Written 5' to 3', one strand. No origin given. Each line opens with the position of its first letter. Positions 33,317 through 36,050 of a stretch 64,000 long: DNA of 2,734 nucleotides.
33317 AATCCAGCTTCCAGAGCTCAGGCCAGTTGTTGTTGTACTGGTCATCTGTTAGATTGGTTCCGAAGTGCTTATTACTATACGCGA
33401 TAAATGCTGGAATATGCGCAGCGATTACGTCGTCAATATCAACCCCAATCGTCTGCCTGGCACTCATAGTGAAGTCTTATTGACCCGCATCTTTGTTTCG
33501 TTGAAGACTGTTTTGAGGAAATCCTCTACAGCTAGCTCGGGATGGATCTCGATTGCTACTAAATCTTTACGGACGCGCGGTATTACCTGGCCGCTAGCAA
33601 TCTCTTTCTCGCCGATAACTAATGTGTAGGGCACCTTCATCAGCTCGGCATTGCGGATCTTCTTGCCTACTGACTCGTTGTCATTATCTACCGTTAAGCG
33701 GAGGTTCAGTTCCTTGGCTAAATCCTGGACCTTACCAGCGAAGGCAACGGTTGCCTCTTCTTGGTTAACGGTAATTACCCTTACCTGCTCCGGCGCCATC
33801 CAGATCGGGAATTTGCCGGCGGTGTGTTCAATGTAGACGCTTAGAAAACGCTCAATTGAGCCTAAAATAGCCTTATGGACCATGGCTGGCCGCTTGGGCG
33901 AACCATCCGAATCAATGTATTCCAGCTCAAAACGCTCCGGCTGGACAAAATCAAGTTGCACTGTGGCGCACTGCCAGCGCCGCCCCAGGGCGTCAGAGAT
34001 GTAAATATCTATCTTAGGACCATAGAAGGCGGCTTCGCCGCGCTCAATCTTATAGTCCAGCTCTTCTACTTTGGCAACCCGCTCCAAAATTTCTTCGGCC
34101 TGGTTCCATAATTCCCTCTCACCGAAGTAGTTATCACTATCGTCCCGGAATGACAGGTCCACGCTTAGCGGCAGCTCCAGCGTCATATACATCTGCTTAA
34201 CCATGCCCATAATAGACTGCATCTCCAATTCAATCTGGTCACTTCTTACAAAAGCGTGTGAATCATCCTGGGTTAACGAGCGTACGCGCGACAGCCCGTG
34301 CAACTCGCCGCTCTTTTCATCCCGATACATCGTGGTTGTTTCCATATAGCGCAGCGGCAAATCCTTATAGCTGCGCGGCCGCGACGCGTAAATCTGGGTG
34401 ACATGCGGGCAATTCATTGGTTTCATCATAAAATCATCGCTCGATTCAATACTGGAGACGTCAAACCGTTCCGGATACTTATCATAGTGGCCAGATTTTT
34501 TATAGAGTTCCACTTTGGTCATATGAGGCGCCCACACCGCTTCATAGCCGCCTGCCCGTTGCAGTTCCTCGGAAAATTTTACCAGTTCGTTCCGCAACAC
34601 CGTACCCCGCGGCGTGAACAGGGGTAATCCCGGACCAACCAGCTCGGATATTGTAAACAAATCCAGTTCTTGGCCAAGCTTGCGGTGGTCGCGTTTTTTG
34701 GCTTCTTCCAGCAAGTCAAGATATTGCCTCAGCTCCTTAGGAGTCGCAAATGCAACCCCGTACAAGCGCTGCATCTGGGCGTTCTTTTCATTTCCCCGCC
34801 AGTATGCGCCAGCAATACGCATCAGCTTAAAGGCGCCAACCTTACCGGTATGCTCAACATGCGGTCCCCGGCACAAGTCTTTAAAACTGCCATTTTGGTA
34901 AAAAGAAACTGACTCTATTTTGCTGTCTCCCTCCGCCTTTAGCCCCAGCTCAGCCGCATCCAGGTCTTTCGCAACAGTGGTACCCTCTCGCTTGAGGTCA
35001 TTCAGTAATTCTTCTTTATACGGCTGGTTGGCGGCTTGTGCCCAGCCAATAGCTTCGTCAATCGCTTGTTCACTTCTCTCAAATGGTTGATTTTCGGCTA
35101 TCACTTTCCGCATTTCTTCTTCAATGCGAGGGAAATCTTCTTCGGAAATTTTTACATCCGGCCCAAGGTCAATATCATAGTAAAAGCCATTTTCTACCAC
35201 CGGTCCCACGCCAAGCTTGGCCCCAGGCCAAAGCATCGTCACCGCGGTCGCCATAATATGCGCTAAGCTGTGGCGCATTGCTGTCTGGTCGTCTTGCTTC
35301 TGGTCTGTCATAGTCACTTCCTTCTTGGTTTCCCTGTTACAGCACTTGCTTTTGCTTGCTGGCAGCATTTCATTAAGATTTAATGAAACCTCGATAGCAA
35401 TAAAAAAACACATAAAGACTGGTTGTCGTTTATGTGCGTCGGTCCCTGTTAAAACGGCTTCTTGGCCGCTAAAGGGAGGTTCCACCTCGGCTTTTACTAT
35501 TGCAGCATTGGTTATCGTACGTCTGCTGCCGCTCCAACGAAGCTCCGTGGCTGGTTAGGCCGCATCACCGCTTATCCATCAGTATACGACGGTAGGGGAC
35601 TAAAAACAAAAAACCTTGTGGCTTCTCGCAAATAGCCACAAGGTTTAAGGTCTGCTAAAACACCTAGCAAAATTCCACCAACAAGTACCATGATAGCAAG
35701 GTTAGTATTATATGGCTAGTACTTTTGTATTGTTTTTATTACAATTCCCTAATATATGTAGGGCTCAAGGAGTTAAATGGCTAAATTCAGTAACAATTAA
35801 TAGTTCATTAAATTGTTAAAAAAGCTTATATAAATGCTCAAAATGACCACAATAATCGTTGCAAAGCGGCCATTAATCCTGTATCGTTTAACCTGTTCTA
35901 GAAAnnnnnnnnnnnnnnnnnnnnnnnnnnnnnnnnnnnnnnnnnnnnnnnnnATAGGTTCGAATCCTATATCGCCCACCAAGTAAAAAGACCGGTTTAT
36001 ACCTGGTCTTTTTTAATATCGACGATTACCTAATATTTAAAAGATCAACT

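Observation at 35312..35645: thrS leader: own promoter, intrinsic attenuator, T-box-like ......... element and an embedded REP-like half-element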

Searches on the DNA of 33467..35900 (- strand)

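Call 4: search_rna_families(source=window, start=35200, end=35900, threshold=evalue, max_evalue=10, show_alignments=3)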
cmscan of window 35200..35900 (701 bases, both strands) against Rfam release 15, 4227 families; matches with E-value up to 10: 4.
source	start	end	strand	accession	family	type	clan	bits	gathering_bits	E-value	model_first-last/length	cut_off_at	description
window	35602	35694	-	RF04312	trpB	Cis-reg;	-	23.9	59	0.66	1-107/107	no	trpB ncRNA motif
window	35613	35644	-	RF02261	MAT2A_B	Cis-reg;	-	15.5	45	5.1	15-47/64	no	MAT2A 3'UTR stem loop B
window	35352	35404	+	RF00452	MIR172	Gene; miRNA;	-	14.6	70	4.2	1-114/114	no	mir-172 microRNA precursor family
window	35352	35404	-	RF00452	MIR172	Gene; miRNA;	-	13.2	70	9.8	1-114/114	no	mir-172 microRNA precursor family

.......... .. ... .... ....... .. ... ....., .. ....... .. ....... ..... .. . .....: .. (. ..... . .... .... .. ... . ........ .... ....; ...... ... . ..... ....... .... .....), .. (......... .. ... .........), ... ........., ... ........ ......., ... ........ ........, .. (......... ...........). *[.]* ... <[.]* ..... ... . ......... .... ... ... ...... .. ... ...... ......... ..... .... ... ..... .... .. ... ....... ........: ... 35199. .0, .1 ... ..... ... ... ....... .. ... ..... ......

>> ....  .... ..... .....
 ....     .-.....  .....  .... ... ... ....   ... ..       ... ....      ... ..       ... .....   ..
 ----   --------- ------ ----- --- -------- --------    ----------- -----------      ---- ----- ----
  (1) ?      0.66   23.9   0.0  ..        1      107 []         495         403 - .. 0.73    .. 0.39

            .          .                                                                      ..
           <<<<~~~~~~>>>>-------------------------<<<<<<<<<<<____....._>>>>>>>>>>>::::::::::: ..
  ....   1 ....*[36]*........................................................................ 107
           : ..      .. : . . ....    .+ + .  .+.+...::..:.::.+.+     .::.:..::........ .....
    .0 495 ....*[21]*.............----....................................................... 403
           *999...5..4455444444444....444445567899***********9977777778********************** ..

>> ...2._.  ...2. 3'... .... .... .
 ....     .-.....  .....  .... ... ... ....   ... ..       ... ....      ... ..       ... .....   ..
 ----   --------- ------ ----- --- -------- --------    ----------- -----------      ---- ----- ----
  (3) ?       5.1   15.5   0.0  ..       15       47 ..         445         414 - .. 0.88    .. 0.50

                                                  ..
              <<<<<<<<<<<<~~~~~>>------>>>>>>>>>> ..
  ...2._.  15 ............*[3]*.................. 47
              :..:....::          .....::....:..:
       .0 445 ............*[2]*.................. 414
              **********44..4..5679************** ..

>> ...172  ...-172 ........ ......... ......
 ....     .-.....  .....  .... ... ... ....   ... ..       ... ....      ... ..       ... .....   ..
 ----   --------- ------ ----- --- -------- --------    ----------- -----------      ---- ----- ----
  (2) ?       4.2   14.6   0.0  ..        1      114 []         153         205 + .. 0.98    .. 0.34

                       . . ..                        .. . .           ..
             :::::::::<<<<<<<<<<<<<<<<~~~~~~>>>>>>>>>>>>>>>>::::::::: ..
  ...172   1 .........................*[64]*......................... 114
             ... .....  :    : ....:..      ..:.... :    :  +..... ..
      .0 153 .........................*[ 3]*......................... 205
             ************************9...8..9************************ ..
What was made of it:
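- The Rfam model does not recognise it (call 4).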

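Call 19: search_rna_families(sources=[L052, L030, L029, L021, L006, L024, L074, L036, L032, L073, L027, L039, L012, L046, L054, L057, L015, L045, L042, L079], threshold=gathering)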
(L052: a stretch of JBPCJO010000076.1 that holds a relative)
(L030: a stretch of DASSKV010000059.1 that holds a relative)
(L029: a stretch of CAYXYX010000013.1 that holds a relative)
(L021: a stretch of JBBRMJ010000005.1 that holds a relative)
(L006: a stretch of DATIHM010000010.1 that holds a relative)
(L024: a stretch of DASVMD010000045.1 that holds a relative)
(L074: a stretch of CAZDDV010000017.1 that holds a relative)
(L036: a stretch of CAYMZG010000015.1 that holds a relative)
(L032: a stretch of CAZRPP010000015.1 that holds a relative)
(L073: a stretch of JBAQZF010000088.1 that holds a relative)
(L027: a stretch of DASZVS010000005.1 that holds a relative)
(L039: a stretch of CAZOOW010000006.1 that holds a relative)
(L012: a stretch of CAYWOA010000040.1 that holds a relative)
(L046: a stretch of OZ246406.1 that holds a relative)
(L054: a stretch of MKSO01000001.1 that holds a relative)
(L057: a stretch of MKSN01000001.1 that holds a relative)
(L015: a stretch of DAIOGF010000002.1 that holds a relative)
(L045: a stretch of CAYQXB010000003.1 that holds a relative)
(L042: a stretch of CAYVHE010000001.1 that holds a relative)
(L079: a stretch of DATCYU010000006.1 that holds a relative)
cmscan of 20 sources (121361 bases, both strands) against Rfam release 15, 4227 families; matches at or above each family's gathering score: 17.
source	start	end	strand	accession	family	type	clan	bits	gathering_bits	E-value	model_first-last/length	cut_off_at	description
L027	1860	1933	-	RF00005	tRNA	Gene; tRNA;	CL00001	68.9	29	1.2e-12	1-71/71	no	tRNA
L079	2142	2215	-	RF00005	tRNA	Gene; tRNA;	CL00001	67.3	29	3.3e-12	1-71/71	no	tRNA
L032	1245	1318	-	RF00005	tRNA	Gene; tRNA;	CL00001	66.1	29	6.9e-12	1-71/71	no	tRNA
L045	1490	1563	-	RF00005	tRNA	Gene; tRNA;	CL00001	66.1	29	7e-12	1-71/71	no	tRNA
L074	1806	1879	-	RF00005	tRNA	Gene; tRNA;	CL00001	65.6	29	9.7e-12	1-71/71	no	tRNA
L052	1896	1969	-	RF00005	tRNA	Gene; tRNA;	CL00001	65.5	29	1e-11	1-71/71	no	tRNA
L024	848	921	-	RF00005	tRNA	Gene; tRNA;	CL00001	65.5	29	1e-11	1-71/71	no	tRNA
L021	1738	1811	-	RF00005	tRNA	Gene; tRNA;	CL00001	65.2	29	1.2e-11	1-71/71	no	tRNA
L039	1374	1447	-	RF00005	tRNA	Gene; tRNA;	CL00001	64.5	29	1.9e-11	1-71/71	no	tRNA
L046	1995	2068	-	RF00005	tRNA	Gene; tRNA;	CL00001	64.3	29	2.2e-11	1-71/71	no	tRNA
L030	1765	1838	+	RF00005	tRNA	Gene; tRNA;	CL00001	64.1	29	2.5e-11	1-71/71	no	tRNA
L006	1937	2010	-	RF00005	tRNA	Gene; tRNA;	CL00001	64.1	29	2.5e-11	1-71/71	no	tRNA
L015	1951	2024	-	RF00005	tRNA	Gene; tRNA;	CL00001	64.1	29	2.5e-11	1-71/71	no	tRNA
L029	1826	1899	-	RF00005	tRNA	Gene; tRNA;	CL00001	62.9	29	5.2e-11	1-71/71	no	tRNA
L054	2130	2203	-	RF00005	tRNA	Gene; tRNA;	CL00001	61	29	1.7e-10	1-71/71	no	tRNA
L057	1196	1269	-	RF00005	tRNA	Gene; tRNA;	CL00001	61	29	1.7e-10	1-71/71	no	tRNA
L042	1182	1255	-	RF00005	tRNA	Gene; tRNA;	CL00001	56.3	29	3.4e-09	1-71/71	no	tRNA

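Call 33: build_rna_model(alignment_id=A1, structure=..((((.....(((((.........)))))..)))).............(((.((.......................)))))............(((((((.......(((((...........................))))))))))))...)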
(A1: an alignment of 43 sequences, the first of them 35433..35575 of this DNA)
Model R1 built from alignment A1 (43 sequences, 156 columns); structure: as given.
model positions 128; base pairs 25; branch points 2; effective number of sequences 3.36; information 0.59 bits per position. Calibrated on 0.2 Mb of random sequence (short: E-values are rough).
structure used (alignment columns):
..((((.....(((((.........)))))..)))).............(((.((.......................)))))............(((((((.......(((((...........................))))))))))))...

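Call 34: search_with_rna_model(model_id=R1, sources=[window, L001, L002, L003, L004, L005, L006, L007, L008, L009, L010, L011, L012, L013, L014, L015, L016, L017, L018, L019, L020, L021, L022, L023, L024, L025, L026, L027, L028, L029, L030, L031, L032, L033, L034, L035, L036, L037, L038, L039, L040, L041, L042, L043, L044, L045, L046, L047, L048, L049, L050, L051, L052, L053, L054, L055, L056, L057, L058, L059, L060, L061, L062, L063, L064, L065, L066, L067, L068, L069, L070, L071, L072, L073, L074, L075, L076, L077, L078, L079, L080], max_evalue=1, make_alignment=true)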
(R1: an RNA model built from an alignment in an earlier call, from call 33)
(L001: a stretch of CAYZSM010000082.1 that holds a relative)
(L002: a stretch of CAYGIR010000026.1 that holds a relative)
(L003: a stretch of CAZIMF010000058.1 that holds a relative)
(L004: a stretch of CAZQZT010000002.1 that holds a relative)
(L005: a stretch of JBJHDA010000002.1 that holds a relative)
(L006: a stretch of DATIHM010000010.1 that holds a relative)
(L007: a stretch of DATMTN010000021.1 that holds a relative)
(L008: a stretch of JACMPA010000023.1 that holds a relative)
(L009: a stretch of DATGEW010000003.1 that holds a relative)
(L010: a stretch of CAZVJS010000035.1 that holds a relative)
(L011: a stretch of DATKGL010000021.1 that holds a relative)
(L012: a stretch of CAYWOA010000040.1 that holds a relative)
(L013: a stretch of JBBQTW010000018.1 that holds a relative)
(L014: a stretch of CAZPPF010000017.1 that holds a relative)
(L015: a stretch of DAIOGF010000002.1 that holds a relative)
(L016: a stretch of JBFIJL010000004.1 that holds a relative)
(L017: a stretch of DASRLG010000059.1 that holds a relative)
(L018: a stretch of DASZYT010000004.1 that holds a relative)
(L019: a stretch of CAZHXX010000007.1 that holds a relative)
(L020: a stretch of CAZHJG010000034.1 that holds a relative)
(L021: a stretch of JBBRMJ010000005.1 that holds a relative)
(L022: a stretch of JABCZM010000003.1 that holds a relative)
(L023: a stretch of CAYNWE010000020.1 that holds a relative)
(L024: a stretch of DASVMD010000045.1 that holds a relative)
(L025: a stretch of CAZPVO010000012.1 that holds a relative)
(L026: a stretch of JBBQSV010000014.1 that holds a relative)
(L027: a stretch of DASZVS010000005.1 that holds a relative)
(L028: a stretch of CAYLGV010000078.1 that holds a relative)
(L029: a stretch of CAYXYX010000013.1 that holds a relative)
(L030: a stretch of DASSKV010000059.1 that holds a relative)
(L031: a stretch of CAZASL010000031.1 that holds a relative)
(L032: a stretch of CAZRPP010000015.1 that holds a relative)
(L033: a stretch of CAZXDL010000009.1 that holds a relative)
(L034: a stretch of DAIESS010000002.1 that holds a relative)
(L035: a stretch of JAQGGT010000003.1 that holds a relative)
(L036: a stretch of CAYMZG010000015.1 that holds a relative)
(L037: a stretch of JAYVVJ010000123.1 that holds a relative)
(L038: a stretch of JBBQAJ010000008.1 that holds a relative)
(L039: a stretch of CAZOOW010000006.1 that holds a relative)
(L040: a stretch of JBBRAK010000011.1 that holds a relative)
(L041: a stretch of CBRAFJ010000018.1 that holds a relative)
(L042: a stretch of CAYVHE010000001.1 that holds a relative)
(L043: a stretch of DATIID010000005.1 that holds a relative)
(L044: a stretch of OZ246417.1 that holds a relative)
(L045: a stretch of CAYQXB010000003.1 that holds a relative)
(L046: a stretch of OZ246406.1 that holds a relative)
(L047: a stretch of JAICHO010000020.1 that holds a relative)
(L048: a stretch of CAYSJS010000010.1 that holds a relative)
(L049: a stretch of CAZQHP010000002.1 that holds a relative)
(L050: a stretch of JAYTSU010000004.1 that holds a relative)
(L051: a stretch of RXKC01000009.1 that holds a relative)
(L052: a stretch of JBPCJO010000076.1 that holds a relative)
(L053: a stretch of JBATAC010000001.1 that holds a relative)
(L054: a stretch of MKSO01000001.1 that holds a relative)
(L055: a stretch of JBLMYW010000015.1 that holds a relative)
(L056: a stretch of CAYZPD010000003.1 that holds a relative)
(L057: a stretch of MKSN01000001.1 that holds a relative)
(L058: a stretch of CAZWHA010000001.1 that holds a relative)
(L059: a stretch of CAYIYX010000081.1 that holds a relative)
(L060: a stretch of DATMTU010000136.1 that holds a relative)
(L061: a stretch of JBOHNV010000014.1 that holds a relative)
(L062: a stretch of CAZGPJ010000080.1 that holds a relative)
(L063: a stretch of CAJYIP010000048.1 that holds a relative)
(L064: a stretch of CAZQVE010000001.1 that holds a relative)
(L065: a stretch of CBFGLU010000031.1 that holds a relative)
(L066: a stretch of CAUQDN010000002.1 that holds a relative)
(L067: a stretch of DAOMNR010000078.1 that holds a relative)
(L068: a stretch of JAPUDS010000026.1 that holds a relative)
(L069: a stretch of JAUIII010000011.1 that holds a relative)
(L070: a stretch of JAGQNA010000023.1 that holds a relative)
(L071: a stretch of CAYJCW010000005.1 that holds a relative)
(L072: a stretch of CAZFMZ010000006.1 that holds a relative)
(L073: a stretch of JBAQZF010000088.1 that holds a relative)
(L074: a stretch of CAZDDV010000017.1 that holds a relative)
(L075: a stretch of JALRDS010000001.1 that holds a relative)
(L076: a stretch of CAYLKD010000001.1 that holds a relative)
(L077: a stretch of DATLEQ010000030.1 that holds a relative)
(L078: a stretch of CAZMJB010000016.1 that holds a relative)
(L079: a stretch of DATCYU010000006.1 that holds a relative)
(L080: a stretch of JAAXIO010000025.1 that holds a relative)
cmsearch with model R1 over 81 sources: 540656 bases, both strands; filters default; matches with E-value up to 1: 65.
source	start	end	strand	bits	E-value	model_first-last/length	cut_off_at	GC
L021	2307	2428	+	112.7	5.3e-25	1-128/128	no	0.56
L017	1423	1544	+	110.9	1.4e-24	1-128/128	no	0.55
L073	285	406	+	110.4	1.9e-24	1-128/128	no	0.53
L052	2300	2434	+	109.3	3.5e-24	1-128/128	no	0.54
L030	2305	2441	+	109.1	3.9e-24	1-128/128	no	0.57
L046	2295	2430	+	109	4e-24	1-128/128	no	0.53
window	35433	35575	-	107.4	1e-23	1-128/128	no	0.55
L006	2328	2446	+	107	1.2e-23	1-128/128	no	0.59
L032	2214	2339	+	106.4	1.7e-23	1-128/128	no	0.56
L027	2303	2434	+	105.9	2.2e-23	1-128/128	no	0.55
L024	2318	2440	+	104.6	4.5e-23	1-128/128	no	0.55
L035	2294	2416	+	104.4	5.1e-23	1-128/128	no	0.54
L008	2298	2428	+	104.1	6.3e-23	1-128/128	no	0.54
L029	2318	2443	+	103.8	7.2e-23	1-128/128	no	0.58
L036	144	279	+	102.8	1.3e-22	1-128/128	no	0.56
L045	1990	2111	+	101.7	2.3e-22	1-128/128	no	0.56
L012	356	495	+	101.7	2.3e-22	1-128/128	no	0.56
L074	2285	2412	+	100.6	4.3e-22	1-128/128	no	0.48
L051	2261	2385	+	98.5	1.4e-21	1-128/128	no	0.57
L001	138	277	+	97.8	2e-21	1-128/128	no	0.57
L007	262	382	+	96.7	3.8e-21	1-128/128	no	0.58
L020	2188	2323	+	96.4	4.5e-21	1-128/128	no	0.52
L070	426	551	+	95.8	6.1e-21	1-128/128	no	0.48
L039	1525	1648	+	95.8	6.2e-21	1-128/128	no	0.57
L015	2308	2428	+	95.5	7.5e-21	1-128/128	no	0.51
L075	2299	2423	+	95.3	8.2e-21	1-128/128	no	0.54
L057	2270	2386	+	94.4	1.4e-20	1-128/128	no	0.55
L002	2302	2438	+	92.5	4e-20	1-128/128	no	0.47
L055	2301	2426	+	91.4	7.2e-20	1-128/128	no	0.53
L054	2298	2415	+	90.3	1.3e-19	1-128/128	no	0.58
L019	2288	2421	+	90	1.5e-19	1-128/128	no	0.49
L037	742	902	+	89.9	1.7e-19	1-128/128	no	0.5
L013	2298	2423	+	89.8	1.7e-19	1-128/128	no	0.62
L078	1504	1632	+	88.8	3e-19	1-128/128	no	0.56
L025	2304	2438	+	88.2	4.3e-19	1-128/128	no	0.55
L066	2268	2389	+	88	4.7e-19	1-128/128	no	0.56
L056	2288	2412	+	86.5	1.1e-18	1-128/128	no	0.56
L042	2300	2427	+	85.7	1.7e-18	1-128/128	no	0.5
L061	2257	2379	+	85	2.6e-18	1-128/128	no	0.56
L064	2284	2405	+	83.6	5.6e-18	1-128/128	no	0.59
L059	246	366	+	83.1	7.2e-18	1-128/128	no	0.5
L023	2257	2424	+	82.9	7.9e-18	1-128/128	no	0.51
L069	2332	2456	+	82.6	9.7e-18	1-128/128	no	0.59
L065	2096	2222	+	82.3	1.1e-17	1-128/128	no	0.58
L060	149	267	+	82.1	1.3e-17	1-128/128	no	0.62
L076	2288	2412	+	81.3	2e-17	1-128/128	no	0.58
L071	2255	2399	+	81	2.3e-17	1-128/128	no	0.59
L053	2284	2407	+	81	2.4e-17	1-128/128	no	0.56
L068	2304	2426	+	79.6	5.1e-17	1-128/128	no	0.54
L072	2272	2401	+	79.5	5.4e-17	1-128/128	no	0.58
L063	2296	2414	+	75.8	4.3e-16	1-128/128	no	0.55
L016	2320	2447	+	70.7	7.2e-15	1-128/128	no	0.5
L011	2288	2417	+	68.8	2.1e-14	1-128/128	no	0.55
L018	2259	2411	+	67.8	3.5e-14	1-128/128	no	0.58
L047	1529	1667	+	65.4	1.4e-13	1-128/128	no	0.55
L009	766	917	+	61.5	1.2e-12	1-128/128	no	0.56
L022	2248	2402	+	60.1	2.6e-12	1-128/128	no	0.45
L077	2270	2418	+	59.7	3.2e-12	1-128/128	no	0.56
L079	2306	2438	+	56.2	2.3e-11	1-128/128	no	0.57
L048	2027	2134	+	54.6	5.4e-11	1-128/128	no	0.52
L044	2223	2360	+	53.7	9.1e-11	1-128/128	no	0.51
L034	2271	2401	+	53.6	9.6e-11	1-128/128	no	0.53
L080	1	50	+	41.9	6.4e-08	72-128/128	5'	0.52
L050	2053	2164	+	39.2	2.9e-07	1-128/128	no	0.54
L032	3215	3290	+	13.6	0.44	1-128/128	no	0.5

Alignment A2: 65 matches aligned to the model, 244 columns, each read 5' to 3' on its own strand. Consensus structure (alignment columns), stored with it:
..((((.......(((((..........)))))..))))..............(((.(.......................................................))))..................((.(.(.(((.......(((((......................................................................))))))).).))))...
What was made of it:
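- My covariance model finds it in 63 of 80 loci, with exactly one hit in the 64-kb window (35433-35575, 107 bits; call 34).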
